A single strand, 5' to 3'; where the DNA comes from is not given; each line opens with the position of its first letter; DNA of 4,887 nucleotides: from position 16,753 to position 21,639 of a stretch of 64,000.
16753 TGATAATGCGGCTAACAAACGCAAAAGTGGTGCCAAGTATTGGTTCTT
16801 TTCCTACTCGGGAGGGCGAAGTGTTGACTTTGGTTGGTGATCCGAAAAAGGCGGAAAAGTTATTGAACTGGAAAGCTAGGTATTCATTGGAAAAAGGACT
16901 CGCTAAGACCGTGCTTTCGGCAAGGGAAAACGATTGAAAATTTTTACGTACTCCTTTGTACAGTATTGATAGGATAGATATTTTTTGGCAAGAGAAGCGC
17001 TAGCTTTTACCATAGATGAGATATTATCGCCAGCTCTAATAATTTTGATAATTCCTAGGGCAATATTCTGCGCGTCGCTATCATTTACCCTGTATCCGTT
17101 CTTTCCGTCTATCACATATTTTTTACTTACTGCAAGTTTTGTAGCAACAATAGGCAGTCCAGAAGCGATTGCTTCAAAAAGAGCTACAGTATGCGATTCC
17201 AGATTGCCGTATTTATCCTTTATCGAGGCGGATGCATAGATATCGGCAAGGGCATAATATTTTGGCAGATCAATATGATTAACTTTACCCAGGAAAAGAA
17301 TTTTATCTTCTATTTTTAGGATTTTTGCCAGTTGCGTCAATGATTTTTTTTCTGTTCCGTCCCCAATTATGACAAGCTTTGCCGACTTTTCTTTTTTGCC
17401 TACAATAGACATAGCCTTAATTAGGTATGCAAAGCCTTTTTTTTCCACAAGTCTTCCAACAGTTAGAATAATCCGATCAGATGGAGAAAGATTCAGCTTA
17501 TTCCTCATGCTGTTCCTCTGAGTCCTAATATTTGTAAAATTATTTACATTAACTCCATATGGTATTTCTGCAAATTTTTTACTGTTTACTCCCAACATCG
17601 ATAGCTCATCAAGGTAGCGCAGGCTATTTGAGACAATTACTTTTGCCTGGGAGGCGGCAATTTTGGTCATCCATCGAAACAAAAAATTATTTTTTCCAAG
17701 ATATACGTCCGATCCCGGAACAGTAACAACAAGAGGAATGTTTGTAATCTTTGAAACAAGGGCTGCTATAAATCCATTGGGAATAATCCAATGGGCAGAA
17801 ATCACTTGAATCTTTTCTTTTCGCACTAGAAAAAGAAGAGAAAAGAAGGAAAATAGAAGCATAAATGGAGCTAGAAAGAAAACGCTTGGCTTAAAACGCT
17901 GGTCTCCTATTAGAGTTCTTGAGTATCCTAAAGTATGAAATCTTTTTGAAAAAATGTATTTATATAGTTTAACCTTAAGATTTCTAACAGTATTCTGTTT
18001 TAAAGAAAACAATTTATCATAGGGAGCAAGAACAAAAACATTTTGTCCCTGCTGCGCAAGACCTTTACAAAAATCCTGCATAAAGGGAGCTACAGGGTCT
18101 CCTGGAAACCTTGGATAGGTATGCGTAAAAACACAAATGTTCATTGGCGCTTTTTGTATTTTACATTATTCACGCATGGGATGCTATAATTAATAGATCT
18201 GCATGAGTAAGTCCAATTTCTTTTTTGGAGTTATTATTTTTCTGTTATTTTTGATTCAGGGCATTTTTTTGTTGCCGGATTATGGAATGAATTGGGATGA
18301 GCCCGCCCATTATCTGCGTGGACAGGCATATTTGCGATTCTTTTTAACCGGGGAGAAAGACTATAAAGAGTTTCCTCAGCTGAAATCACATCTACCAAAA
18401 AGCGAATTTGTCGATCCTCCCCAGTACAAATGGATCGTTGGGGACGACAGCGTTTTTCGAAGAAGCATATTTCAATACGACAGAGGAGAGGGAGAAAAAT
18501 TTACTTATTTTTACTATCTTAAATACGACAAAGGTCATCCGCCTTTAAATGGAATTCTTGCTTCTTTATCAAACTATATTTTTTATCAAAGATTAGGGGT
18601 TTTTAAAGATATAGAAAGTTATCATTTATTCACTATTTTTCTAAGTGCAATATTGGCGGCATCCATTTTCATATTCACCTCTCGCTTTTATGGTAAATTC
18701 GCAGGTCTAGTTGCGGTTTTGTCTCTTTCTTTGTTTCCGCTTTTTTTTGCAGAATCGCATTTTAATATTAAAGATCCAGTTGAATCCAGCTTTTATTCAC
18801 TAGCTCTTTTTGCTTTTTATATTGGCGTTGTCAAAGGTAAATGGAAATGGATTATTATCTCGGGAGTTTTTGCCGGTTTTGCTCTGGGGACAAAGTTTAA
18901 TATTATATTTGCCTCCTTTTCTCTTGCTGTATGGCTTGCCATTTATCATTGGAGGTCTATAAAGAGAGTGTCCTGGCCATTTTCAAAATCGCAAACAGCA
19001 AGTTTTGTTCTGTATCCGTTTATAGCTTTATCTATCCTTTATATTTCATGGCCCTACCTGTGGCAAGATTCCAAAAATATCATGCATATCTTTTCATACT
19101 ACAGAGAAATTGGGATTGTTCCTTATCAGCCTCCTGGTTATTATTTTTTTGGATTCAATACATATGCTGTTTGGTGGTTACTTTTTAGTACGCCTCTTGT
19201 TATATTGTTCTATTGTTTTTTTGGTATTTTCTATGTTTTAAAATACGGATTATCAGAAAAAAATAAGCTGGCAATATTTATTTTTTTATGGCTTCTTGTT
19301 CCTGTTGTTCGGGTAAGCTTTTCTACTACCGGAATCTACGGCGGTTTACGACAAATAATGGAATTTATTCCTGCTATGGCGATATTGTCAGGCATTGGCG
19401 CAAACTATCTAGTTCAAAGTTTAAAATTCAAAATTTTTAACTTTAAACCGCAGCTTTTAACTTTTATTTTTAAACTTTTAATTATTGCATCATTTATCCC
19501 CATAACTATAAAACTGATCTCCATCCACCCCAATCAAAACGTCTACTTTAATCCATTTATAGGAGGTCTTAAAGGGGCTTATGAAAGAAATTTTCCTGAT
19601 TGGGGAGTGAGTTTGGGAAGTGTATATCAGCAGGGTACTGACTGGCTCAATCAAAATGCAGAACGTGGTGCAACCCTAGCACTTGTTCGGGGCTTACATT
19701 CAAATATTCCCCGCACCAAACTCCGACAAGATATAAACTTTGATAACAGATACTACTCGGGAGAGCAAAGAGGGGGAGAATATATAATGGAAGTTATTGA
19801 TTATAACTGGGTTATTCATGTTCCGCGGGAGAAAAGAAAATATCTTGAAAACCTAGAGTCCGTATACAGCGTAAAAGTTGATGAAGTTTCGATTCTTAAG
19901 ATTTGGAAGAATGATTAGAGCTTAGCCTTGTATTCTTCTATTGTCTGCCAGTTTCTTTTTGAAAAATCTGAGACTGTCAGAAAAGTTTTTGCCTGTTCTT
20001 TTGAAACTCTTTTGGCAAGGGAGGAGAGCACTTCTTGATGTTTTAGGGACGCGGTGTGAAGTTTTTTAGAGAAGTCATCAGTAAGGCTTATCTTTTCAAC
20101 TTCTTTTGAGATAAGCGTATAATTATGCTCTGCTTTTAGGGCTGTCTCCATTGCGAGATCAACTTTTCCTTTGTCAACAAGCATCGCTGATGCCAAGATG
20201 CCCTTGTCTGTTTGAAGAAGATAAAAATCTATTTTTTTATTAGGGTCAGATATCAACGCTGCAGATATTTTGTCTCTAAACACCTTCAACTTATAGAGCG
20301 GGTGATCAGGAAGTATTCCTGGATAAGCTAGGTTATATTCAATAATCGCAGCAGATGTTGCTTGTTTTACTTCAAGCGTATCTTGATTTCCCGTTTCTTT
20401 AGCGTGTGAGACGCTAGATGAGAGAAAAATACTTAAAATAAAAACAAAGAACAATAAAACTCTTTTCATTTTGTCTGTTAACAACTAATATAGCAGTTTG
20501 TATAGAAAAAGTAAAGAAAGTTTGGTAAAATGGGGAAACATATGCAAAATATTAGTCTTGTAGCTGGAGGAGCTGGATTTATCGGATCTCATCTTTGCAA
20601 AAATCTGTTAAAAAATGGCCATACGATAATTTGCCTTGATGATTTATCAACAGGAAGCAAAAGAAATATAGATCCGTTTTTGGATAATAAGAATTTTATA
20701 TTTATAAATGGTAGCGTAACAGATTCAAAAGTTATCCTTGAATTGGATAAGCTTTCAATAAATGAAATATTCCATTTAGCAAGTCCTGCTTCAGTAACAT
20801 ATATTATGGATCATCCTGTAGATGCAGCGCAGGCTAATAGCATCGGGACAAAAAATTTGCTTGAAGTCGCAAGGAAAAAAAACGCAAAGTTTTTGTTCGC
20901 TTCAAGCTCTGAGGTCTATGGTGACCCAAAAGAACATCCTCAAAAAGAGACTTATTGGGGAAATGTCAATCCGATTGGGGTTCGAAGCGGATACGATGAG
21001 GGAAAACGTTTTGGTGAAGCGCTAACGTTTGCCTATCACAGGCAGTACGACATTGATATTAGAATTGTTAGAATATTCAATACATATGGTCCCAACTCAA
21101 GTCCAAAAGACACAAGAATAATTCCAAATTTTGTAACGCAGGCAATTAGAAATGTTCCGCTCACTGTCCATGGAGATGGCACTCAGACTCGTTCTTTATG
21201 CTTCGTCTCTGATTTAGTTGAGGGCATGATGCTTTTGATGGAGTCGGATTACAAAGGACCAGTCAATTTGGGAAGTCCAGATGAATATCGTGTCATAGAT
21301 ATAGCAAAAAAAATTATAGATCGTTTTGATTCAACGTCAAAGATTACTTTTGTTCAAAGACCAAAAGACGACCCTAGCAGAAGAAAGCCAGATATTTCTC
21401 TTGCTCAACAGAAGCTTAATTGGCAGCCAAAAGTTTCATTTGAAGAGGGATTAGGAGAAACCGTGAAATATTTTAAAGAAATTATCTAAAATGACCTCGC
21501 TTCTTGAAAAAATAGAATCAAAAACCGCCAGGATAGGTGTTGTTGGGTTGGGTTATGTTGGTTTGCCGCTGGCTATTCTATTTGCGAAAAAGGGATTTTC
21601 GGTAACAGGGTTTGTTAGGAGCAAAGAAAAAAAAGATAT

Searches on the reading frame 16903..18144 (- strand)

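Call 18: search_protein_families(library=pfam, proteins=[window:16903-18144:-], max_evalue=0.00001)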
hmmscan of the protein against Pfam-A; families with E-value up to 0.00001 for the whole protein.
window:16903-18144:- (413 aa): 5 families
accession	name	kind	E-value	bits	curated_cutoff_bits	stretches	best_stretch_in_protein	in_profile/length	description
PF00534.26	Glycos_transf_1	-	8.8e-35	120.2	26.4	1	210-373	2-160/172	Glycosyl transferases group 1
PF13692.12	Glyco_trans_1_4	-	2.8e-28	99.4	27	1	224-369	2-140/142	Glycosyl transferases group 1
PF13439.12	Glyco_transf_4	-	1.2e-11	45.4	28.5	1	21-201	7-169/170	Glycosyltransferase Family 4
PF13477.12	Glyco_trans_4_2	-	3.5e-11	43.9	23.4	1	98-174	61-139/139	Glycosyl transferase 4-like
PF13579.12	Glyco_trans_4_4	-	1.6e-09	38.7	29.7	1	19-197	4-158/158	Glycosyl transferase 4-like domain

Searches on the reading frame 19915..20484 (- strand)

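Call 18: search_protein_families(library=pfam, proteins=[window:19915-20484:-], max_evalue=0.00001)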
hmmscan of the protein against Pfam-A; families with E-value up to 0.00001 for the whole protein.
window:19915-20484:- (189 aa): 1 family
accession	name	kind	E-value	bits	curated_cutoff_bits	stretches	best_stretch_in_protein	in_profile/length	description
PF18915.5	DUF5667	-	6.9e-11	42.9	27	1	56-162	1-98/99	Domain of unknown function (DUF5667)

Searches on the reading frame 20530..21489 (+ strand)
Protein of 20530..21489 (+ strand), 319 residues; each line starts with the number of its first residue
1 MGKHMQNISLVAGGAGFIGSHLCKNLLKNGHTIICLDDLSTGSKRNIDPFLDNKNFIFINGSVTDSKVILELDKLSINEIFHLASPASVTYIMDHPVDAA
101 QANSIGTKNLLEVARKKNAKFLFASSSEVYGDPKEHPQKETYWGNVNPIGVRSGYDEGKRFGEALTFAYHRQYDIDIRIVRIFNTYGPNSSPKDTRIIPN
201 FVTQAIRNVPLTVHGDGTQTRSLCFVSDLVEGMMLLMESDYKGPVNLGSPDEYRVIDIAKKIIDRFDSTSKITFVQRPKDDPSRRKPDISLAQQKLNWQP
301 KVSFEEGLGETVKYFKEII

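Call 18: search_protein_families(library=pfam, proteins=[window:20530-21489:+], max_evalue=0.00001)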
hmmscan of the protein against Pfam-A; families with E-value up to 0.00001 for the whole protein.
window:20530-21489:+ (319 aa): 6 families
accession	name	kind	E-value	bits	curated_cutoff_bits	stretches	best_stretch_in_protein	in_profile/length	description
PF16363.11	GDP_Man_Dehyd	-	1.6e-58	199.2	27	1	10-310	1-331/332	GDP-mannose 4,6 dehydratase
PF01370.27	Epimerase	-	6.4e-56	189.9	20.9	1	10-247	2-239/240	NAD dependent epimerase/dehydratase family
PF02719.21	Polysacc_synt_2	-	2.5e-12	47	20.2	1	10-124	2-125/293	Polysaccharide biosynthesis protein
PF01073.25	3Beta_HSD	-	2.2e-11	43.8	22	1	10-133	1-123/280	3-beta hydroxysteroid dehydrogenase/isomerase family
PF07993.18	NAD_binding_4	-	1.3e-10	41.3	20.1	1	11-189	1-210/258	Male sterility protein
PF04321.23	RmlD_sub_bind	-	3.4e-08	33.3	27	1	10-294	4-261/287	RmlD substrate binding domain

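Call 29: search_solved_structures(query=window:20530-21489:+, max_evalue=1e-20)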
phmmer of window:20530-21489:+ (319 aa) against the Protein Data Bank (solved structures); distinct sequences matched with E-value up to 1e-20: 57.
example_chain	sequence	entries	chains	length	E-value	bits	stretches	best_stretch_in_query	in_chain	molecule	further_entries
2b69_A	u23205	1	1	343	5.7e-94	318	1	9-317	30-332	UDP-glucuronate decarboxylase 1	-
4gll_A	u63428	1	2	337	6.2e-94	317.9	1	9-317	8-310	UDP-glucuronic acid decarboxylase 1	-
4m55_A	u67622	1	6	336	3.6e-93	315.4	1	10-317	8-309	UDP-glucuronic acid decarboxylase 1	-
4lk3_A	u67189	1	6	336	5e-93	314.9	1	10-317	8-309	UDP-glucuronic acid decarboxylase 1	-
6pmh_A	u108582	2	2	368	7.1e-42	146.9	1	9-317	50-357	UDP-glucose 4-epimerase related protein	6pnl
4zrm_A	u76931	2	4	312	1.6e-39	139.2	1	3-317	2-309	UDP-glucose 4-epimerase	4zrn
8rdg_A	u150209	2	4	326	4.7e-39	137.6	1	10-314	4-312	SDR family NAD(P)-dependent oxidoreductase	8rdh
8rdi_A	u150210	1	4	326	1.3e-38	136.2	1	10-314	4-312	SDR family NAD(P)-dependent oxidoreductase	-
7ys8_A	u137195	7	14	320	7.2e-38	133.7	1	9-316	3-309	UDP-glucose 4-epimerase | UDP-glucose 4-epimerase along with EC 5.1.3.2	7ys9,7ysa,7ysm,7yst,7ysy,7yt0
6bwl_A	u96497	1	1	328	2.5e-36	128.7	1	10-317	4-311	Pal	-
8vr2_A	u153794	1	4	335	8.3e-35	123.7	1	10-314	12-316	NAD-dependent epimerase/dehydratase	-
6bi4_A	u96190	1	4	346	2.5e-34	122.1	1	7-316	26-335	dTDP-glucose 4,6-dehydratase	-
6zl6_A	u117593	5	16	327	6.3e-33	117.5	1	10-318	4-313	Epimerase domain-containing protein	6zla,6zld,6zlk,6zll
6zlj_A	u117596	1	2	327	1.1e-32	116.7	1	10-318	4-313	Epimerase domain-containing protein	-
6dnt_A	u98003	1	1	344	6e-32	114.3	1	10-315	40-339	NAD-dependent epimerase/dehydratase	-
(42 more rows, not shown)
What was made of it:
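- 20530..22759 (+): Canonical UXS (20530-21489) and UDP-glucose 6-dehydrogenase (21491-22759). They supply UDP-GlcA in the same island. The UXS matches human UXS1 at 5.7e-94 (call 29).
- Closest known: UDP-xylose synthase. Different: It is a separate paralog alongside a canonical UXS (call 29).
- The window already has a canonical UXS (call 29).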

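Call 55: search_protein_families(library=ncbifam, proteins=[window:20530-21489:+], max_evalue=1e-10)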
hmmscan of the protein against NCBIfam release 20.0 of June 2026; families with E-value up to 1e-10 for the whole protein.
window:20530-21489:+ (319 aa): 17 families
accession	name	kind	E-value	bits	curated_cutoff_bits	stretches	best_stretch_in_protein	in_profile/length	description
TIGR01181.1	dTDP_gluc_dehyt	equivalog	1.8e-50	171.9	365.1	1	10-316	3-312/321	dTDP-glucose 4,6-dehydratase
TIGR01179.1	galE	equivalog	1.5e-37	129.1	262.3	1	10-303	3-312/332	UDP-glucose 4-epimerase GalE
TIGR04180.1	EDH_00030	hypoth_equivalog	9.3e-37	126.7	475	1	10-302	2-296/297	NAD-dependent 4,6-dehydratase LegB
NF007490.0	PRK10084.1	subfamily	3.5e-27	95.3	649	1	10-315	4-334/361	dTDP-glucose 4,6-dehydratase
TIGR02197.1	heptose_epim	equivalog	1.2e-25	90.3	274.6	1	10-314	2-312/316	ADP-glyceromanno-heptose 6-epimerase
NF007956.0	PRK10675.1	subfamily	2.4e-25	89.4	394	1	10-312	4-326/338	UDP-glucose 4-epimerase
NF011728.1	PRK15181.1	equivalog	2.8e-24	85.8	760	1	10-235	19-247/348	Vi polysaccharide biosynthesis UDP-N-acetylglucosaminuronic acid C-4 epimerase TviC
NF007582.0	PRK10217.1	equivalog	2.9e-24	85.8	698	1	10-315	5-331/355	dTDP-glucose 4,6-dehydratase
NF008872.0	PRK11908.1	equivalog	7.8e-23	81.1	294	1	10-317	5-337/349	bifunctional UDP-4-keto-pentose/UDP-xylose synthase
NF005998.1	PRK08125.1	equivalog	5e-21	74.7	777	1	10-315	319-649/649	bifunctional UDP-4-amino-4-deoxy-L-arabinose formyltransferase/UDP-glucuronic acid oxidase ArnA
TIGR01472.1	gmd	equivalog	7e-18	64.9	415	1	8-241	2-243/342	GDP-mannose 4,6-dehydratase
NF047922.1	GDPFucSynFcl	equivalog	1.4e-17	64.1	500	1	92-315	70-301/308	GDP-L-fucose synthase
TIGR02622.1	CDP_4_6_dhtase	equivalog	5.4e-16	58.7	278.45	1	10-317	8-332/352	CDP-glucose 4,6-dehydratase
NF008360.0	PRK11150.1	equivalog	1.5e-13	50.7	452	1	10-279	3-266/310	ADP-glyceromanno-heptose 6-epimerase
NF043036.1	ErythonDh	equivalog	1.7e-13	50.5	325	1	10-182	4-176/321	D-erythronate dehydrogenase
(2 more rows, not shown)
